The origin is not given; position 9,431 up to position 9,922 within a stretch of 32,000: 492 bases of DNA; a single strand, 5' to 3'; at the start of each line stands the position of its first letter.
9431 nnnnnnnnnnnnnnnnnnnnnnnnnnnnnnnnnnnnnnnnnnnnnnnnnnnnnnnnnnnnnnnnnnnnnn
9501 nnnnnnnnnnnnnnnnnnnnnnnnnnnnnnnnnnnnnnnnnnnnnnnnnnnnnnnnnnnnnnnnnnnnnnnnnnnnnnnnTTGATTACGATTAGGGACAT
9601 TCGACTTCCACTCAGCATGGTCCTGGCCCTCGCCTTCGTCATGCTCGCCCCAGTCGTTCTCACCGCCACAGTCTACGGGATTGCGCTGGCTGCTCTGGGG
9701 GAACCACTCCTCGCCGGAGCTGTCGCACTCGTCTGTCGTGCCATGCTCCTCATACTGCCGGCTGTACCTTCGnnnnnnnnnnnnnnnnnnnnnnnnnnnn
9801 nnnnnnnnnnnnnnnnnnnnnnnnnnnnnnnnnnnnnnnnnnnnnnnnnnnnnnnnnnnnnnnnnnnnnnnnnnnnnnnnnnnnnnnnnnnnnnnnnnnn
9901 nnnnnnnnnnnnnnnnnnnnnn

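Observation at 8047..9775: Islet cargo is a Tat-signal, disulfide-rich, C-terminally anchored protein followed by small polytopic membrane proteins (candidate halocin/immunity pair or viral spike/membrane remnant)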

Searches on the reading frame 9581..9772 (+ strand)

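Call 6: search_protein_families(library=pfam, proteins=[window:9581-9772:+], max_evalue=1)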
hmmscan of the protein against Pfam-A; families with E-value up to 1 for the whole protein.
window:9581-9772:+ (64 aa): 0 families

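Call 7: search_protein_families(library=phrogs, proteins=[window:9581-9772:+], max_evalue=1)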
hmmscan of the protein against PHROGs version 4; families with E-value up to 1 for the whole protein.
window:9581-9772:+ (64 aa): 1 family
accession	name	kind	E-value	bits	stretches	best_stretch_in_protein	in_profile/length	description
phrog_3087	-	unknown function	0.28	12.5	1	23-51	11-39/47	-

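Call 8: search_protein_families(library=ncbifam, proteins=[window:9581-9772:+], max_evalue=1)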
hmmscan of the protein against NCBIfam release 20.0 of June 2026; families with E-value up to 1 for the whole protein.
window:9581-9772:+ (64 aa): 0 families
